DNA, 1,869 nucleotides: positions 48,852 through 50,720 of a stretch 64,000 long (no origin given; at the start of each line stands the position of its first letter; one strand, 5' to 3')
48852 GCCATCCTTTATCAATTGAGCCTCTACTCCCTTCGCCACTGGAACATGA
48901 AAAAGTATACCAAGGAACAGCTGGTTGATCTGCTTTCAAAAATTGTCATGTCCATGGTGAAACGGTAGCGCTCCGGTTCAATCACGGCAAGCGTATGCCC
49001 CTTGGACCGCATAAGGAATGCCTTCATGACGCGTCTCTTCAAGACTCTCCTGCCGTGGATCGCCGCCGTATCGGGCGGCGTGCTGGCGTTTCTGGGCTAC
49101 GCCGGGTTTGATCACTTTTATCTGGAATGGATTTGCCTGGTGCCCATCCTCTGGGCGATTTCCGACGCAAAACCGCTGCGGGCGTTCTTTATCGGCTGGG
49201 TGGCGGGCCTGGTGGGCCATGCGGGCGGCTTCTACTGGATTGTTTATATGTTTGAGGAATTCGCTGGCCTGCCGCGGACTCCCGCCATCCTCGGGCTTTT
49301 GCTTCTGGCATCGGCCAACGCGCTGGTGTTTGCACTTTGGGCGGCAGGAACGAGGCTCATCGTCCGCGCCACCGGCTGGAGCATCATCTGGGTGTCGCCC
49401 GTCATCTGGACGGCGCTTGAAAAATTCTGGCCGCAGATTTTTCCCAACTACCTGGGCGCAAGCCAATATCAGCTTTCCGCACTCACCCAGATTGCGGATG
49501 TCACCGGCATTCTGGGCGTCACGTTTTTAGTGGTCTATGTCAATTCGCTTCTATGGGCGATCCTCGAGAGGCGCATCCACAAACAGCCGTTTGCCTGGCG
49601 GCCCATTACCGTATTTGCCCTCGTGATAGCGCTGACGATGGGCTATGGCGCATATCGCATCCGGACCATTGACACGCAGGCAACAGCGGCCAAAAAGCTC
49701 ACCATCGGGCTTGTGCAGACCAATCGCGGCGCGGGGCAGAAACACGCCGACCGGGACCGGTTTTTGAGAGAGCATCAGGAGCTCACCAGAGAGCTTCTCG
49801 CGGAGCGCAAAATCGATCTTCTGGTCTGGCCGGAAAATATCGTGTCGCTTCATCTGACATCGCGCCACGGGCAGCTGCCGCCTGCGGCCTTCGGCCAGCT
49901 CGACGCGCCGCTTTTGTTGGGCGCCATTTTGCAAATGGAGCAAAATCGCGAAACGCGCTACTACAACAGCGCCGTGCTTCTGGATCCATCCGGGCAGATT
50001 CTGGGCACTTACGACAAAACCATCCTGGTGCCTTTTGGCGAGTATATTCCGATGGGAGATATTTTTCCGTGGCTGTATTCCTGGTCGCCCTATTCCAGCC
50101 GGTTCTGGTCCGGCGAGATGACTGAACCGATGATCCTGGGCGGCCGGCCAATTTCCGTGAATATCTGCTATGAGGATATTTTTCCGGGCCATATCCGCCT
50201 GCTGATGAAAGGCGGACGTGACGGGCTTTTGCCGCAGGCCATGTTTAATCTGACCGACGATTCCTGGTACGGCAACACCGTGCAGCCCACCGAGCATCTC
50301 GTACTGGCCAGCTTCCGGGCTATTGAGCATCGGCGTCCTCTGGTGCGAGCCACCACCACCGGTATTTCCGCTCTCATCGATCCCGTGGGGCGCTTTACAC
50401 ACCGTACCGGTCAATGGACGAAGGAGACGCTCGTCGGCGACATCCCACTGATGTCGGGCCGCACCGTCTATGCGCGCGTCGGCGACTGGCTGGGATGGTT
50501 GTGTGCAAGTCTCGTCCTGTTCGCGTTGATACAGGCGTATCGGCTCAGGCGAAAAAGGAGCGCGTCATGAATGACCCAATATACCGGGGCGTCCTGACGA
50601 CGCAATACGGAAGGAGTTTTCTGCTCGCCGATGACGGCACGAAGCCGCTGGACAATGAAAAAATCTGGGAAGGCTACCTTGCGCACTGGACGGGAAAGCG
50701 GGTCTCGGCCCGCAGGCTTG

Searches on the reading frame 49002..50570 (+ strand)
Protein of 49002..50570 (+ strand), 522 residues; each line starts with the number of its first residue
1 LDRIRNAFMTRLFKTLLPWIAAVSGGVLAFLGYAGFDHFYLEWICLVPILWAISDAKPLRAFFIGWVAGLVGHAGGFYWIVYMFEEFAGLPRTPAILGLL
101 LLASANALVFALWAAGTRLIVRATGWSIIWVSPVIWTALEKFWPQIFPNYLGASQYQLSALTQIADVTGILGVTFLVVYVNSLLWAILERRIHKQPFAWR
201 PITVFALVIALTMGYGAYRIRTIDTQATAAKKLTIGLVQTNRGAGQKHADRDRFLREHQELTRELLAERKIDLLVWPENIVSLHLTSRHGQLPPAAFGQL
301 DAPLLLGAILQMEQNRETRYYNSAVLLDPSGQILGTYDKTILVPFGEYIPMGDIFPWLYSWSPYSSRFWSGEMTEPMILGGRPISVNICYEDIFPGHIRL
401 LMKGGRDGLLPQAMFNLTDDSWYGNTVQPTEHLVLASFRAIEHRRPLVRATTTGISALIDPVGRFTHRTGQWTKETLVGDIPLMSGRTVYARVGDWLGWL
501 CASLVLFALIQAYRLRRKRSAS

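Call 69: search_protein_families(library=pfam, proteins=[window:49002-50570:+], max_evalue=0.001)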
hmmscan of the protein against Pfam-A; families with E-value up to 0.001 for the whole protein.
window:49002-50570:+ (522 aa): 2 families
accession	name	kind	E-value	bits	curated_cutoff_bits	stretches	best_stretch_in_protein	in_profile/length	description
PF00795.27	CN_hydrolase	-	2e-26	93.3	23.2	1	235-485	2-250/256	Carbon-nitrogen hydrolase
PF20154.4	LNT_N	-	2.3e-26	93.3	27.1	1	26-183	2-159/159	Apolipoprotein N-acyltransferase N-terminal domain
